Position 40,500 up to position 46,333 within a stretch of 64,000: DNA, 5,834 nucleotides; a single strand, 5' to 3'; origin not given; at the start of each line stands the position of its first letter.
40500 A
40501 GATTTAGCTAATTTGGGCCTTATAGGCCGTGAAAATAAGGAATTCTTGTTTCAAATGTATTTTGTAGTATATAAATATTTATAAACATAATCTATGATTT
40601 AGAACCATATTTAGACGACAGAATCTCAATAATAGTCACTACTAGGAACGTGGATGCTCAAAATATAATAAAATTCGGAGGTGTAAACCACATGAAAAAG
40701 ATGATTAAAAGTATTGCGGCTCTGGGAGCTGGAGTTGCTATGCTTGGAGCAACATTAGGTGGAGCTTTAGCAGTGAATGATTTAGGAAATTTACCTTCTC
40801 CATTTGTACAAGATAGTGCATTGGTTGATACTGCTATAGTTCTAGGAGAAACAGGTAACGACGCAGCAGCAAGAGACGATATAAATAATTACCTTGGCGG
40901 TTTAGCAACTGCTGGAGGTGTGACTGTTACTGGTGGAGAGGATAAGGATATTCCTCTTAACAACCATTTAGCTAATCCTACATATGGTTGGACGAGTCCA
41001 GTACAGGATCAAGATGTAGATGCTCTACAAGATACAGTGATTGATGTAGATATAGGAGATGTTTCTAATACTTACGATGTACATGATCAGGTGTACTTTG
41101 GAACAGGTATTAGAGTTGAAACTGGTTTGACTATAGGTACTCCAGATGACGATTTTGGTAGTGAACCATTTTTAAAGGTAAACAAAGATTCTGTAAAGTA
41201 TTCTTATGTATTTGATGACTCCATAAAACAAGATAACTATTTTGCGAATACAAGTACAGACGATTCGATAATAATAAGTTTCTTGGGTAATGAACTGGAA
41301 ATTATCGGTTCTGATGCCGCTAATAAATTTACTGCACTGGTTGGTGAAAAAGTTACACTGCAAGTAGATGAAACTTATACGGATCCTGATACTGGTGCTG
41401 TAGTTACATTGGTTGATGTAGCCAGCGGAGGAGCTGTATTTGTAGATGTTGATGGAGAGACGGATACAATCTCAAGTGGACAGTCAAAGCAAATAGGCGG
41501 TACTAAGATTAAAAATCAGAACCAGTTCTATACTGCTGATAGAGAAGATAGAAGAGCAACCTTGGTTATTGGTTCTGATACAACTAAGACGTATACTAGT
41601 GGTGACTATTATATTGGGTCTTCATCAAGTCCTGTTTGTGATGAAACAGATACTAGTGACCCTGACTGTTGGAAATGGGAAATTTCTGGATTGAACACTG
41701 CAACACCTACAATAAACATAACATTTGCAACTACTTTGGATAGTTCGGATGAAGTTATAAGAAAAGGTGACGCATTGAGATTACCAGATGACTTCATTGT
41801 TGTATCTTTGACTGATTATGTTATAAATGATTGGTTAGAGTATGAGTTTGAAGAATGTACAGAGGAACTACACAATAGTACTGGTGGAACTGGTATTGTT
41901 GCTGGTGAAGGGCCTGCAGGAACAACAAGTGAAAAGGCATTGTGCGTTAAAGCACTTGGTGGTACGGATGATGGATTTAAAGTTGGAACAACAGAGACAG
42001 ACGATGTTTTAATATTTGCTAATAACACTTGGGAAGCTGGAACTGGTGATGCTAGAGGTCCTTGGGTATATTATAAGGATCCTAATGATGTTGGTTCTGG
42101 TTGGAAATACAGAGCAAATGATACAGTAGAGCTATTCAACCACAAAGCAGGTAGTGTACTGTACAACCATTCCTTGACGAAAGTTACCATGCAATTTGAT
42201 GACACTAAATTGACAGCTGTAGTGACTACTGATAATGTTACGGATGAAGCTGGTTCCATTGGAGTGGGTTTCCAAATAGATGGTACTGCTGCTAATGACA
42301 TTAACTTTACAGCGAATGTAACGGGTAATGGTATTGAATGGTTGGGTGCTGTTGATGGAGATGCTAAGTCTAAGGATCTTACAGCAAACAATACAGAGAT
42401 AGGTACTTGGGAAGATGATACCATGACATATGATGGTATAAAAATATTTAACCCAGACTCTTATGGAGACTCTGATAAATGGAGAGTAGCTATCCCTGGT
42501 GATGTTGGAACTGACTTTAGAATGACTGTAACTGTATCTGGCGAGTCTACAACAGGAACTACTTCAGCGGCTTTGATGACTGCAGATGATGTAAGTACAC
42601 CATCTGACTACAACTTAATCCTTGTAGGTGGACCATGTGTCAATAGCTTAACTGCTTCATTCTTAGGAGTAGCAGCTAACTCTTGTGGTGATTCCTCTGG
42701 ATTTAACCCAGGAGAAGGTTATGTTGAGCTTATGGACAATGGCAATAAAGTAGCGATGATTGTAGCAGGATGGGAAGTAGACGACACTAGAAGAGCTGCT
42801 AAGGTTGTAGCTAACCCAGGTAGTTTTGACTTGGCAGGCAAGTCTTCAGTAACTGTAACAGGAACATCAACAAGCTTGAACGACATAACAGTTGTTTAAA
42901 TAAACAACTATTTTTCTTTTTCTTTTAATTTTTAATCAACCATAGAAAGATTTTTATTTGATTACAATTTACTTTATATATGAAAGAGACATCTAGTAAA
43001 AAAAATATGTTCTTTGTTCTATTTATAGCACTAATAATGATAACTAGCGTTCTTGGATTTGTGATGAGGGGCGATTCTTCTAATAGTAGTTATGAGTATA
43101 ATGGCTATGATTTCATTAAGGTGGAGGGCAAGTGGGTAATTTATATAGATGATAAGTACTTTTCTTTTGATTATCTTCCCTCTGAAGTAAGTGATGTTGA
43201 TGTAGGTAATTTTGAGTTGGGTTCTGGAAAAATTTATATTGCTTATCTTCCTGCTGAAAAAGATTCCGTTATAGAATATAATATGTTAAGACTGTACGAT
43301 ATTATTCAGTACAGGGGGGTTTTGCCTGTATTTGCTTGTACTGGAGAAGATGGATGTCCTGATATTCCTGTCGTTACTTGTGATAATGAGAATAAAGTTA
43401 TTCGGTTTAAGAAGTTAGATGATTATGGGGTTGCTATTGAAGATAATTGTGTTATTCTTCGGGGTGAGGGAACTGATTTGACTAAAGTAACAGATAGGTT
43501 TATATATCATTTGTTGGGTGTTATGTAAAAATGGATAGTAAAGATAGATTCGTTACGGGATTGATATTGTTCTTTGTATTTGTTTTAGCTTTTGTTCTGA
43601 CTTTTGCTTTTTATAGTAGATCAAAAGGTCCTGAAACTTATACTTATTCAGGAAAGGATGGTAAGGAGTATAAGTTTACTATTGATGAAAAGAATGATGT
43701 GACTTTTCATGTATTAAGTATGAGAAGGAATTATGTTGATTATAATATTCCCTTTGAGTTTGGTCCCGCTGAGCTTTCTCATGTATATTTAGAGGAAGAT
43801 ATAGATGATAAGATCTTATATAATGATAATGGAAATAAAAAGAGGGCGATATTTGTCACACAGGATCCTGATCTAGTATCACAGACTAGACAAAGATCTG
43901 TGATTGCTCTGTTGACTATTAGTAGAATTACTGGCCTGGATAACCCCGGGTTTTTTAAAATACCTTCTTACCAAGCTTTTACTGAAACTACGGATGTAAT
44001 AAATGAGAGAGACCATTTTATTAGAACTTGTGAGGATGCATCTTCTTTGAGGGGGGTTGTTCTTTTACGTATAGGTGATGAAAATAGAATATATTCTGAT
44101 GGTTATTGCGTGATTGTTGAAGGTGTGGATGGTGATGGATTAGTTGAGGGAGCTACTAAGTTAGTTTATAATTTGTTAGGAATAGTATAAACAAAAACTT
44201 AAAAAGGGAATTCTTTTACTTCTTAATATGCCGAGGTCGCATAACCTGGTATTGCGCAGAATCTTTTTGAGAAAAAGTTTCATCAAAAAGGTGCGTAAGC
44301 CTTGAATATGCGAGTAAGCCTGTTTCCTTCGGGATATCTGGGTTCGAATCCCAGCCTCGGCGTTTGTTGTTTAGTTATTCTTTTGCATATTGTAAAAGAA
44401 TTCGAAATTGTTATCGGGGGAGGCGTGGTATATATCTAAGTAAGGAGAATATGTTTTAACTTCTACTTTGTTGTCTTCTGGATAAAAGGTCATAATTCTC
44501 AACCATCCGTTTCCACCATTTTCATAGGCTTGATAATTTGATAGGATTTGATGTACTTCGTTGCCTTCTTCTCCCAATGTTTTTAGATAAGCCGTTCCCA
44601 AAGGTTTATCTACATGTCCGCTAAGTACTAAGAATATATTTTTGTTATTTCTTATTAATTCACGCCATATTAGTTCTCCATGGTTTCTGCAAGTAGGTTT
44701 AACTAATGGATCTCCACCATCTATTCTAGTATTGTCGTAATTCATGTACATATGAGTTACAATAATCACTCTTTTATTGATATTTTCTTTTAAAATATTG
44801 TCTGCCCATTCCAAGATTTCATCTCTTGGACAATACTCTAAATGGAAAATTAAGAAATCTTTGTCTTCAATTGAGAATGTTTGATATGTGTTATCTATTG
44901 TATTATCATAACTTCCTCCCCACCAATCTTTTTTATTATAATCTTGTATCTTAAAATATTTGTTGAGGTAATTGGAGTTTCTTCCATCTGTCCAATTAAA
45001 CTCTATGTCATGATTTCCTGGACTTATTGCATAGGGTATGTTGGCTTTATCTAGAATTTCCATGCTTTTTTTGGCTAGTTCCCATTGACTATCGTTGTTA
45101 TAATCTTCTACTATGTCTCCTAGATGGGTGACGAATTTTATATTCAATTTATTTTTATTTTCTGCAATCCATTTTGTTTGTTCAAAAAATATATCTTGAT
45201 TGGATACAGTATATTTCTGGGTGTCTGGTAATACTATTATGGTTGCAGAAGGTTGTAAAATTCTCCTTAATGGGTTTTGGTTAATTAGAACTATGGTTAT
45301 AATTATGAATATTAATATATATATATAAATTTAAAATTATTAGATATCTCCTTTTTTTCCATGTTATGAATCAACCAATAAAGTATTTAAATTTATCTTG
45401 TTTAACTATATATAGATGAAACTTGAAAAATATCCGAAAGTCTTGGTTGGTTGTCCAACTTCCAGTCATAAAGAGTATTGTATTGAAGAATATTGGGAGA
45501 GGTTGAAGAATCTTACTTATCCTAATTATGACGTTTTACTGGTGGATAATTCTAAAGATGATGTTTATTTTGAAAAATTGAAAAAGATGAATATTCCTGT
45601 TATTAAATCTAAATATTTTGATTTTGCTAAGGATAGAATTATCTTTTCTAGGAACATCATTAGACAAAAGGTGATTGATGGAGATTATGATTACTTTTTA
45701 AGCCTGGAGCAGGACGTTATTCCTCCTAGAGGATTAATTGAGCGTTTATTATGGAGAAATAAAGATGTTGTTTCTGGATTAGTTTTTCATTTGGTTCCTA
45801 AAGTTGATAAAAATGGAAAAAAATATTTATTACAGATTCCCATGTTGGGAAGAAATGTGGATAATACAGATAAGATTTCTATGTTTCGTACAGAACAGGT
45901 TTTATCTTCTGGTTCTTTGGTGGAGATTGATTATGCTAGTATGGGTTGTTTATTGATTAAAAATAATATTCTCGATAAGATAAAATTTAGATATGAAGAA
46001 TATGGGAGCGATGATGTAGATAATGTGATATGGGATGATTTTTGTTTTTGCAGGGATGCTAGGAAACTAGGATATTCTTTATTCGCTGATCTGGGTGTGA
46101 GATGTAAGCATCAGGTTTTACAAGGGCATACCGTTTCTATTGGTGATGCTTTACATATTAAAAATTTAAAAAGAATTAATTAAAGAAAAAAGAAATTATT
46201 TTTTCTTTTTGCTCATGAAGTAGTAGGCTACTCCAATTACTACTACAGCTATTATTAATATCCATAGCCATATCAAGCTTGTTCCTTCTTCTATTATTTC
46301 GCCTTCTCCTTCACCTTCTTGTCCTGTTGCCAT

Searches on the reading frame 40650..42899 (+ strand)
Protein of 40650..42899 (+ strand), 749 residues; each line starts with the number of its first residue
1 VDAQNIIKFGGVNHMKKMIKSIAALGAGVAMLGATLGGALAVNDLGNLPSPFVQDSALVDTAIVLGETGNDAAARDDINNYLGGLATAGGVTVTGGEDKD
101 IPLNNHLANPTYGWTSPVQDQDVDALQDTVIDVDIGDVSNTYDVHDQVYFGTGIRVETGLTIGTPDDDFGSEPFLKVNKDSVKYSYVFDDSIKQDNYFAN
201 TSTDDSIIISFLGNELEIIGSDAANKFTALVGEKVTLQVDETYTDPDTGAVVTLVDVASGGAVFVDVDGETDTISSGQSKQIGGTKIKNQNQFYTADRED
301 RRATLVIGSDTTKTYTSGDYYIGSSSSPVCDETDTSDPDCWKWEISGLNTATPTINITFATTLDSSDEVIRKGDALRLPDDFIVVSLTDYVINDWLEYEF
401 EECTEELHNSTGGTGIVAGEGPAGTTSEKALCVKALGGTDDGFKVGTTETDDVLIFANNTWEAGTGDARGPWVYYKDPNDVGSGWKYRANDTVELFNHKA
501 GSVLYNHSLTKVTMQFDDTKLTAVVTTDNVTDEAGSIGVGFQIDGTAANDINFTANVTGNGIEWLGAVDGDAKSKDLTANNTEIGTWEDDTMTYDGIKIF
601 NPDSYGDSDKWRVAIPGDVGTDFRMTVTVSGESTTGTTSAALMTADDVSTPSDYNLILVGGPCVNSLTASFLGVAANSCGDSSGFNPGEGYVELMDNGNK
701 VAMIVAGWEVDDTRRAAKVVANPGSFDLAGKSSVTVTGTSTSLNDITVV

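Call 43: search_protein_families(library=pfam, proteins=[window:40650-42899:+], max_evalue=0.001)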
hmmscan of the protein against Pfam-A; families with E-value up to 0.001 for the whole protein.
window:40650-42899:+ (749 aa): 1 family
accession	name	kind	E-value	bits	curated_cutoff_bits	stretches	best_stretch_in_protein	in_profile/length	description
PF05124.17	S_layer_C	-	4e-07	30.3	23.9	1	649-721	105-174/177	S-layer like family, outer domain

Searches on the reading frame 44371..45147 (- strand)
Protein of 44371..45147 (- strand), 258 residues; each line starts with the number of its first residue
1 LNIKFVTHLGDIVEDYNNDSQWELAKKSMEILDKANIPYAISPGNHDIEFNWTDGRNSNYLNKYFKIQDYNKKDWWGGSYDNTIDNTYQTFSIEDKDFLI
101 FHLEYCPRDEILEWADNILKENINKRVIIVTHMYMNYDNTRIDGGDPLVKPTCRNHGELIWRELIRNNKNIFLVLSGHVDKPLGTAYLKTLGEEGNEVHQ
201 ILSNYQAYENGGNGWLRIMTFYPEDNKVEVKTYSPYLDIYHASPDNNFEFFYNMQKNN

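Call 43: search_protein_families(library=pfam, proteins=[window:44371-45147:-], max_evalue=0.001)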
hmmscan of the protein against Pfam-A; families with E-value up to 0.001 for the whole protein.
window:44371-45147:- (258 aa): 1 family
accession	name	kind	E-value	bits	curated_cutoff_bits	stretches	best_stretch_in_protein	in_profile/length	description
PF00149.33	Metallophos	-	8e-06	26.8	21.5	1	3-179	31-188/191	Calcineurin-like phosphoesterase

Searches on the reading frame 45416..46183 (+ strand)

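Call 43: search_protein_families(library=pfam, proteins=[window:45416-46183:+], max_evalue=0.001)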
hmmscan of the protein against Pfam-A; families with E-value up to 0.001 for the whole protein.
window:45416-46183:+ (255 aa): 1 family
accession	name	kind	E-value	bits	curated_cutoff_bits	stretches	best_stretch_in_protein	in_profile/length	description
PF03452.20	Anp1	-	1.5e-05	25.1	28.8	0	4-55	18-72/263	Anp1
